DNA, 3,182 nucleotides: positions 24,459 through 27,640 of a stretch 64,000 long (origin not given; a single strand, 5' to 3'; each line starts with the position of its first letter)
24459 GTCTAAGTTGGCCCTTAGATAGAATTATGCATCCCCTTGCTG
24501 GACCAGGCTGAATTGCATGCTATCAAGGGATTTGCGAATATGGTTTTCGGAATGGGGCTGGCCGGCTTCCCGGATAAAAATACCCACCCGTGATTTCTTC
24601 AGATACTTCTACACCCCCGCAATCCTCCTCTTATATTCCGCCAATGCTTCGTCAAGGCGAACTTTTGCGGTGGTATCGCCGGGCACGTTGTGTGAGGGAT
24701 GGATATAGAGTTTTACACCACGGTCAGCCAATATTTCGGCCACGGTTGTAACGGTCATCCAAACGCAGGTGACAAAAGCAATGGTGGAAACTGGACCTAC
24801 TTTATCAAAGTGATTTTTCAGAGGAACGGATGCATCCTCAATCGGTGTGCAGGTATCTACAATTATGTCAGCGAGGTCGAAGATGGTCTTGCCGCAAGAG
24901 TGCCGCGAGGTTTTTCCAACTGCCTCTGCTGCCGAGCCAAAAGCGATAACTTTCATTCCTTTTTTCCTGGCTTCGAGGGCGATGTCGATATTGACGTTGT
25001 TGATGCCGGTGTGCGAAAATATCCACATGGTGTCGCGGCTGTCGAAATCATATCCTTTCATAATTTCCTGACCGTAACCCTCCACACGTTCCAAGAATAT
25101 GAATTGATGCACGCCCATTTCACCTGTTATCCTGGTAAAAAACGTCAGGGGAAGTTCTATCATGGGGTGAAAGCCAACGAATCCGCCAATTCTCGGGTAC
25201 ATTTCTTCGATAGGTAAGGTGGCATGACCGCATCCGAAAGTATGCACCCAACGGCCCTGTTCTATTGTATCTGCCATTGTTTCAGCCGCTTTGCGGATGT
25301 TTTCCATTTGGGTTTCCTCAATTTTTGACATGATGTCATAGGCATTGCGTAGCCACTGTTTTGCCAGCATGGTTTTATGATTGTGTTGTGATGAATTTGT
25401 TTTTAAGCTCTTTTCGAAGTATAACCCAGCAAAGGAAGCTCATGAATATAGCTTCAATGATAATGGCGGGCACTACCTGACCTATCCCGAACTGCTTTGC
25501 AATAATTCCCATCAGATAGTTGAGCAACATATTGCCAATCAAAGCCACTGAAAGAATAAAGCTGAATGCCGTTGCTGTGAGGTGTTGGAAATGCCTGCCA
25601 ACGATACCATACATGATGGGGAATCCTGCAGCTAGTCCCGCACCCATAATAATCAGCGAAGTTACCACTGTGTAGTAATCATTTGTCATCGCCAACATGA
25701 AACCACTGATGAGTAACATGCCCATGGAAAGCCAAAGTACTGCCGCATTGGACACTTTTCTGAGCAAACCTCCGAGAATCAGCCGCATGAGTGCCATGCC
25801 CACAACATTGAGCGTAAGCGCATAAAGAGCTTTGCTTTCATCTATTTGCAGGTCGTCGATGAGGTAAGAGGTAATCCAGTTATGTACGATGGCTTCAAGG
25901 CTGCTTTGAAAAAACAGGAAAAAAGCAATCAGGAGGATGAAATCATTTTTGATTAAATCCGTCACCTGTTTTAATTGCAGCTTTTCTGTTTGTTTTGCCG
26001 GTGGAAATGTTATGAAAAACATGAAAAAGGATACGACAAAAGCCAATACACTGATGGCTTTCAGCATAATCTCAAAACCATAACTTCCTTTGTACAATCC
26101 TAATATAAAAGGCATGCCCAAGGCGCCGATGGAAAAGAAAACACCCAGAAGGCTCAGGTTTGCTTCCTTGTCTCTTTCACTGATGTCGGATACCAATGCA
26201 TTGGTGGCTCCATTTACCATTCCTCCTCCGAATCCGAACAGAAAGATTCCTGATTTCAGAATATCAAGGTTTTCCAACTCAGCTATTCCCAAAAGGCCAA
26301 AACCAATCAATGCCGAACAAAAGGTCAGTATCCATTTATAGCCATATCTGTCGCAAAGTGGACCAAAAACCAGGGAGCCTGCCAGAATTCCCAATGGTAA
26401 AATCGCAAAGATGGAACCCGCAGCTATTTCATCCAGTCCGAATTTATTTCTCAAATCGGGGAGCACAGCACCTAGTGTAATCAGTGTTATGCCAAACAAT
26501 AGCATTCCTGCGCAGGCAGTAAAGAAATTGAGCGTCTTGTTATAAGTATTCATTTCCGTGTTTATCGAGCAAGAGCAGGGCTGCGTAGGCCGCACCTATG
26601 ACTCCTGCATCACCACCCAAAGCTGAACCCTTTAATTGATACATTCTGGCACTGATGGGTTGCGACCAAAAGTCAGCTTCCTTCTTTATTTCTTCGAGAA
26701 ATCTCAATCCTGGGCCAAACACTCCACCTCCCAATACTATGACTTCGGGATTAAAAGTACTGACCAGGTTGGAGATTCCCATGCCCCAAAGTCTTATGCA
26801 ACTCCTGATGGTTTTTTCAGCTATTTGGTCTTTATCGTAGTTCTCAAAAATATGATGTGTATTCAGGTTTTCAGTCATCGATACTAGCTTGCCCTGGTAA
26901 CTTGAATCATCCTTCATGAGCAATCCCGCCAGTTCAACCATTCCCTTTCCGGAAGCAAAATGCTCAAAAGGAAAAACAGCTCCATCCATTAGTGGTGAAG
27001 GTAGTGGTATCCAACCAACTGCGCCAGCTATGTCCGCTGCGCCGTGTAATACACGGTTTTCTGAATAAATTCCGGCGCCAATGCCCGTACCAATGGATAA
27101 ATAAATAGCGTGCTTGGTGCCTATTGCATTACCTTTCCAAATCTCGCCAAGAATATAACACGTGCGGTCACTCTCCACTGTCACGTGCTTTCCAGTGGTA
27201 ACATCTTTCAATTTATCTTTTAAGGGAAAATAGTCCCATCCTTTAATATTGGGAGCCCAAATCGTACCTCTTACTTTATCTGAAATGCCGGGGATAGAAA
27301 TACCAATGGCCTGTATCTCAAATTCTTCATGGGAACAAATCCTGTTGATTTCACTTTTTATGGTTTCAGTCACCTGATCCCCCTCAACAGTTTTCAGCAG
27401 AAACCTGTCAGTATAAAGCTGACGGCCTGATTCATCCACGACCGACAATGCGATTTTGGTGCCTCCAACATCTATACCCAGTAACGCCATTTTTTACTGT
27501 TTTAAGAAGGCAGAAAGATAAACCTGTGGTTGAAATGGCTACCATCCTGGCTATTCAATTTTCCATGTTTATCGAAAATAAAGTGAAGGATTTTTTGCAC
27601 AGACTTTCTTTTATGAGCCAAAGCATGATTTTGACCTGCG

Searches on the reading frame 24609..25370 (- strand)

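Call 38: search_protein_families(library=pfam, proteins=[window:24609-25370:-], max_evalue=0.00001)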
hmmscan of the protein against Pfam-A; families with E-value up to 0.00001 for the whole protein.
window:24609-25370:- (253 aa): 1 family
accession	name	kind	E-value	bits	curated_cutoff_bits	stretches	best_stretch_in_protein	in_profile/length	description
PF13580.11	SIS_2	-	1.3e-43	148.8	27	1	5-146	1-138/138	SIS domain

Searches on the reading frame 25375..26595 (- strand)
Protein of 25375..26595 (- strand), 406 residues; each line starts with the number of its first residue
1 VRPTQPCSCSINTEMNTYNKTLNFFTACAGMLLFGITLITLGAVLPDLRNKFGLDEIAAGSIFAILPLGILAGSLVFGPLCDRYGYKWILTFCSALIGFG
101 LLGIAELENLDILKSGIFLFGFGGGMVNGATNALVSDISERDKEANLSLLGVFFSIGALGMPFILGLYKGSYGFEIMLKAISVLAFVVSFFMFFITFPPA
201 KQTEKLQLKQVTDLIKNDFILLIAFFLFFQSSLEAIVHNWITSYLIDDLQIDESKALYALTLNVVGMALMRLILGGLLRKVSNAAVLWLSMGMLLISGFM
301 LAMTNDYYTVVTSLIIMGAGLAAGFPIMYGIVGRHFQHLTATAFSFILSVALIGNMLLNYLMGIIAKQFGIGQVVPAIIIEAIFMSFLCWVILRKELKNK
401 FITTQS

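Call 38: search_protein_families(library=pfam, proteins=[window:25375-26595:-], max_evalue=0.00001)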
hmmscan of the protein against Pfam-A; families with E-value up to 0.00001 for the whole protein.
window:25375-26595:- (406 aa): 2 families
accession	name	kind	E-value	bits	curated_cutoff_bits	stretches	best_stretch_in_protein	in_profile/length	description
PF07690.21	MFS_1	-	2.4e-35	122.5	33.4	2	29-229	3-215/347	Major Facilitator Superfamily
PF00083.30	Sugar_tr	-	3.4e-08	33.2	22.3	1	57-195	46-191/452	Sugar (and other) transporter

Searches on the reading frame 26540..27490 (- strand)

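Call 39: search_protein_families(library=pfam, proteins=[window:26540-27490:-], max_evalue=0.00001)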
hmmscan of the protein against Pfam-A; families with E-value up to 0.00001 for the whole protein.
window:26540-27490:- (316 aa): 1 family
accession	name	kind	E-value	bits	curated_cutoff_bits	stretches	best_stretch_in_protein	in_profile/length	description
PF00480.26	ROK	-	1.3e-40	140.3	22.9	1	4-303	2-290/294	ROK family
